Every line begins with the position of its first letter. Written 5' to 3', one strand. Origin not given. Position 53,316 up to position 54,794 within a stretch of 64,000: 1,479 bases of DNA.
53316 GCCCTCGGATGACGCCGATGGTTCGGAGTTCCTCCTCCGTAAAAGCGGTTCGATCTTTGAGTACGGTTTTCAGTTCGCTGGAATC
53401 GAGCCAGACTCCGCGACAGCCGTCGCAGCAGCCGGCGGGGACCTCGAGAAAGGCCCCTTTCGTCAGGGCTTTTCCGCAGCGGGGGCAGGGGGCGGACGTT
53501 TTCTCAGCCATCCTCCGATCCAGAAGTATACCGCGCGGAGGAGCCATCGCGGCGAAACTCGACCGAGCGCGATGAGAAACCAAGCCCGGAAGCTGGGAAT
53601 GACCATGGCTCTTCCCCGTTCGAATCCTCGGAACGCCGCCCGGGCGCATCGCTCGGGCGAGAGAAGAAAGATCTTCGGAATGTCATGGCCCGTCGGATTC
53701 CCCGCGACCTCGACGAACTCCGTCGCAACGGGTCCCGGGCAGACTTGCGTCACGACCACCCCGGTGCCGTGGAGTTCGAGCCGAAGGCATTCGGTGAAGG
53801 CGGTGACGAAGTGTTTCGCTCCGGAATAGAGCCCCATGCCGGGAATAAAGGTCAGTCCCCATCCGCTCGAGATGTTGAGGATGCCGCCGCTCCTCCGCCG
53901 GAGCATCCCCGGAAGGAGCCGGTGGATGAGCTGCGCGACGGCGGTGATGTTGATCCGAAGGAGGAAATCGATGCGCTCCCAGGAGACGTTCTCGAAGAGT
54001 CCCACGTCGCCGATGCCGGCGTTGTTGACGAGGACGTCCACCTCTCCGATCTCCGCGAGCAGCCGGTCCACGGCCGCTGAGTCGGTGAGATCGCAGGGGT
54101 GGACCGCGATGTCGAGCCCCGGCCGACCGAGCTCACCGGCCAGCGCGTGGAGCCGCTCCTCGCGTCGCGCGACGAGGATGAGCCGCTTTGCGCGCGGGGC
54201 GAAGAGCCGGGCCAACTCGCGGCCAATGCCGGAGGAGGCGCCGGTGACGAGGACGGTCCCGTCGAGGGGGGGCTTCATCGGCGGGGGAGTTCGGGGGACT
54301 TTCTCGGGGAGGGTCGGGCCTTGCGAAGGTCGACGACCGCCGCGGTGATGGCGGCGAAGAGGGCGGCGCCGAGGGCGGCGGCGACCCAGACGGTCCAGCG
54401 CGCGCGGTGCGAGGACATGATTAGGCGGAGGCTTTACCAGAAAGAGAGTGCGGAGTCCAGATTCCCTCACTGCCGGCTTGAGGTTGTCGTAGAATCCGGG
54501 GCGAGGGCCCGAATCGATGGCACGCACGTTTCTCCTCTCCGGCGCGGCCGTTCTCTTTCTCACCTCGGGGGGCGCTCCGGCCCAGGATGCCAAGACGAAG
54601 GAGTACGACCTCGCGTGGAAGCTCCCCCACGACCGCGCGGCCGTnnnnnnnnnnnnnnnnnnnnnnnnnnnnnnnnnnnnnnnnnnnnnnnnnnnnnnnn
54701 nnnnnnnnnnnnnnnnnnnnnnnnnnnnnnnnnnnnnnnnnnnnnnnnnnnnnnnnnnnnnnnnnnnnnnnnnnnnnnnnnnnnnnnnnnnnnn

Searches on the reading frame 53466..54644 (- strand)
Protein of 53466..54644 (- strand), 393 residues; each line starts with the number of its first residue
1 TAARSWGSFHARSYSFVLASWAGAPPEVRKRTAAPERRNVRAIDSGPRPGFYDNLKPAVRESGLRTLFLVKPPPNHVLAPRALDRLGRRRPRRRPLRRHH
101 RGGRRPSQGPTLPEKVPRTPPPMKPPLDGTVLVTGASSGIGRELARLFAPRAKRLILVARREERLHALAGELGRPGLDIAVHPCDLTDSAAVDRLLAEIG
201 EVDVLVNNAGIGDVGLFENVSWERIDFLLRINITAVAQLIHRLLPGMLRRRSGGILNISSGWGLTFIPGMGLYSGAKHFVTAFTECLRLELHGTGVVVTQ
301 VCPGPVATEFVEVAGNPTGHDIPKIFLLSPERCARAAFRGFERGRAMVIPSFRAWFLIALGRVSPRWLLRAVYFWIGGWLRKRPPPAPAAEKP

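Call 59: search_protein_families(library=pfam, proteins=[window:53466-54644:-], max_evalue=0.0001)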
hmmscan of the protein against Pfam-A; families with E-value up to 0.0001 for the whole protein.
window:53466-54644:- (393 aa): 4 families
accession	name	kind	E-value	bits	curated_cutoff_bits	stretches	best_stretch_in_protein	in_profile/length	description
PF00106.31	adh_short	-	3.4e-47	160.9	26.6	1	130-312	2-188/195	short chain dehydrogenase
PF13561.12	adh_short_C2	-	8.2e-28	98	27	1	135-313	1-183/236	Enoyl-(Acyl carrier protein) reductase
PF08659.16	KR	-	6.4e-15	56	22.6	1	129-288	1-164/180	KR domain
PF01370.27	Epimerase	-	1.3e-08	35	20.9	1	131-241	1-100/240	NAD dependent epimerase/dehydratase family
